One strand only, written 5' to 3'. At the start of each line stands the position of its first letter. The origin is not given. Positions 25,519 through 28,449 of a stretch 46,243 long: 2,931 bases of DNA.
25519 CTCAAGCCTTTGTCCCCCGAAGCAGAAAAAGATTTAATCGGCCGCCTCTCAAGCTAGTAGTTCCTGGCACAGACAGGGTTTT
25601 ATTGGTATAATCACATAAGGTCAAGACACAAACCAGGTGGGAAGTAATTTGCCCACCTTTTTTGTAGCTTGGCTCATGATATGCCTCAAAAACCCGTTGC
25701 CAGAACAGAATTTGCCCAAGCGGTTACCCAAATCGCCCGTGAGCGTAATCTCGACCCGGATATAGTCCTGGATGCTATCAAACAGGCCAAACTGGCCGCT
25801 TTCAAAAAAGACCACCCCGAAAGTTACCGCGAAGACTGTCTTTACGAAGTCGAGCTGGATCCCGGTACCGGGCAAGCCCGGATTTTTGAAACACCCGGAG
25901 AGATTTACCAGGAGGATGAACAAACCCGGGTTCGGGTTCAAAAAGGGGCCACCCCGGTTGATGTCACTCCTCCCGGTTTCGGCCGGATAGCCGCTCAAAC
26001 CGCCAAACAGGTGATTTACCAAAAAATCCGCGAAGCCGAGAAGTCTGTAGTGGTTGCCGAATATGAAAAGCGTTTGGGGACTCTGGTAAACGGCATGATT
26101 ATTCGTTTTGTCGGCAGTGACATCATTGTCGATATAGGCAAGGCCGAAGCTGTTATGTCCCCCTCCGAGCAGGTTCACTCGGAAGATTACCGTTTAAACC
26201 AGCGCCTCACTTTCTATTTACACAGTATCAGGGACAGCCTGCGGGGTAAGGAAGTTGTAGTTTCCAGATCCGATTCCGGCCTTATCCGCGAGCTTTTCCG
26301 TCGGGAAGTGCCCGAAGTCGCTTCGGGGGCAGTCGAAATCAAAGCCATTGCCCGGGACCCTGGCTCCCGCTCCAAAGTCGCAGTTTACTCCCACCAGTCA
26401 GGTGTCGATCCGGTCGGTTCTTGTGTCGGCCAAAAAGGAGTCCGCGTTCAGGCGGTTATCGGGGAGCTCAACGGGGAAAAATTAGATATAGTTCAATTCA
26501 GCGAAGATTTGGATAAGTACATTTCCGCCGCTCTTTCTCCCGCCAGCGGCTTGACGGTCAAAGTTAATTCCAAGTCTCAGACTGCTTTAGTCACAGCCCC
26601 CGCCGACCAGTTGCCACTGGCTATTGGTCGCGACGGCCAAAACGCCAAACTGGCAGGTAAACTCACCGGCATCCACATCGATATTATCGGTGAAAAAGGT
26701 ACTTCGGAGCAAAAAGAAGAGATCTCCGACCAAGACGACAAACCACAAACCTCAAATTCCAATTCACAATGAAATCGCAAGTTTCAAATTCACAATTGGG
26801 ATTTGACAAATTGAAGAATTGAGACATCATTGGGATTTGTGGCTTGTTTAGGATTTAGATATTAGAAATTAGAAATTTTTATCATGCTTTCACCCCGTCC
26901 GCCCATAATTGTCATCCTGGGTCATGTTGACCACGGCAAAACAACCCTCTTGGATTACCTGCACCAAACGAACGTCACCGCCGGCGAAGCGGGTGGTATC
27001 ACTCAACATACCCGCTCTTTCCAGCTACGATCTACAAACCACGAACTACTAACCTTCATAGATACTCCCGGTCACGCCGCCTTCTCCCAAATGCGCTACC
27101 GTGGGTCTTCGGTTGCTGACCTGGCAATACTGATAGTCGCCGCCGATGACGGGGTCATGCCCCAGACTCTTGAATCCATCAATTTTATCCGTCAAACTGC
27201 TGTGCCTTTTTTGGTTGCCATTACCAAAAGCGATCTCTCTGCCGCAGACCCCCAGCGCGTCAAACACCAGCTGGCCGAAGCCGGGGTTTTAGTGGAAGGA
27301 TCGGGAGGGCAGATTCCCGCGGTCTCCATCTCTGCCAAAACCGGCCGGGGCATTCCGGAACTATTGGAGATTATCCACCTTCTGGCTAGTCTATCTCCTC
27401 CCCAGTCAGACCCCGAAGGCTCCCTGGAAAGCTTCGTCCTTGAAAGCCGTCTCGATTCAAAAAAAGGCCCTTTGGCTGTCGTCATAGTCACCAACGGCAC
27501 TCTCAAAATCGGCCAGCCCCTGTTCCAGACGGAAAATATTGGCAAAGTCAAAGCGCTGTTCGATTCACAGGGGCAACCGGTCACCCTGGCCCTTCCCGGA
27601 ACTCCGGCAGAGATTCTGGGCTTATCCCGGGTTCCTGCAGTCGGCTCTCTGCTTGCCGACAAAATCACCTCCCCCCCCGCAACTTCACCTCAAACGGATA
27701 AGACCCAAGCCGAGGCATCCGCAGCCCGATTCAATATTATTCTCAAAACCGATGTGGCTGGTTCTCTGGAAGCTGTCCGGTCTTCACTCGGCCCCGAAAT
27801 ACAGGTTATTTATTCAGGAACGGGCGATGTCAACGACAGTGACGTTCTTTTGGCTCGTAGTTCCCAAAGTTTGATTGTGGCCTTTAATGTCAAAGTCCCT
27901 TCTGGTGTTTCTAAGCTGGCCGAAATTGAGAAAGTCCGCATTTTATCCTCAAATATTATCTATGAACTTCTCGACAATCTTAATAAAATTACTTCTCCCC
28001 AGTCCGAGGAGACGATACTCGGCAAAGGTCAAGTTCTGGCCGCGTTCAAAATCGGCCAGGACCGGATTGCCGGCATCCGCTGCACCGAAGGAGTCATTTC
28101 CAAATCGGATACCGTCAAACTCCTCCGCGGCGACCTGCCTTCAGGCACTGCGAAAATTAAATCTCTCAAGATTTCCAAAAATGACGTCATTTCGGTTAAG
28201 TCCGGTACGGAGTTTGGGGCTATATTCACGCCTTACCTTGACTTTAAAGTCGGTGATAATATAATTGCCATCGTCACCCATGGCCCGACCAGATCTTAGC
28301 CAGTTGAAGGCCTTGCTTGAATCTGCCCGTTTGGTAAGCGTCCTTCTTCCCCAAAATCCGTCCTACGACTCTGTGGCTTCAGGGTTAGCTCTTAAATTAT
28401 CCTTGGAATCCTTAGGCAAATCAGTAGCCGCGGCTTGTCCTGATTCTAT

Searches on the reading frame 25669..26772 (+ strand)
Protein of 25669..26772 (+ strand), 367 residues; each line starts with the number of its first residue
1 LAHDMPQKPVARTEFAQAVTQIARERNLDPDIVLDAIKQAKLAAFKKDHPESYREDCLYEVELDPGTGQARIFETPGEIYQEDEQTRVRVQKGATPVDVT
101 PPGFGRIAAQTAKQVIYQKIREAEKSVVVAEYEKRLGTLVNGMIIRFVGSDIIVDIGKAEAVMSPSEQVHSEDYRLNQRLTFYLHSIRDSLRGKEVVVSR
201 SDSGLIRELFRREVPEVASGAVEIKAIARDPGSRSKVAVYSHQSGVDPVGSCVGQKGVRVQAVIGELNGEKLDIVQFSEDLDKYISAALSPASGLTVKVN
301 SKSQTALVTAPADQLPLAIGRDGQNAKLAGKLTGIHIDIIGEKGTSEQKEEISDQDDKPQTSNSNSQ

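Call 66: search_protein_families(library=pfam, proteins=[window:25669-26772:+], max_evalue=0.0001)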
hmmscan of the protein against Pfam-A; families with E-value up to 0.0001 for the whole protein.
window:25669-26772:+ (367 aa): 2 families
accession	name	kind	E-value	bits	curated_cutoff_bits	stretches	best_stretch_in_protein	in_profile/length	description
PF13184.12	KH_5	-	1.2e-25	89.9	27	1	231-298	1-68/69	NusA-like KH domain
PF08529.16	NusA_N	-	8.4e-19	68.4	23.8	1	14-125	1-118/119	NusA N-terminal domain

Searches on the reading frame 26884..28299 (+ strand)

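Call 10: search_protein_families(library=pfam, proteins=[window:26884-28299:+], max_evalue=0.001)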
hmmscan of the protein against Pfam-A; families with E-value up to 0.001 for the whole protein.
window:26884-28299:+ (471 aa): 8 families
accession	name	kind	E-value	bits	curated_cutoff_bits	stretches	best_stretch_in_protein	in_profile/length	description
PF00009.33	GTP_EFTU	-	1.8e-36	125.9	26.5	1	8-165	5-183/188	Elongation factor Tu GTP binding domain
PF11987.13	IF-2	-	2.8e-25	89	27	1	274-366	18-116/117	Translation-initiation factor 2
PF22042.2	EF-G_D2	-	3.6e-19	69.1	27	1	182-257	3-81/84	Elongation factor G domain 2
PF01926.29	MMR_HSR1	-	8.1e-10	39.3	21.9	1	9-115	2-113/113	50S ribosome-binding GTPase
PF09439.16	SRPRB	-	2.1e-06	27.7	25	1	7-130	4-134/178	Signal recognition particle receptor beta subunit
PF03144.31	GTP_EFTU_D2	-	0.00012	22.8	30.3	0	394-457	2-69/73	Elongation factor Tu domain 2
PF10662.15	PduV-EutP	-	0.00013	22.3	21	1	9-162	4-139/143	Ethanolamine utilisation - propanediol utilisation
PF02421.24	FeoB_N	-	0.00016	21.6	27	1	9-161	3-153/156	Ferrous iron transport protein B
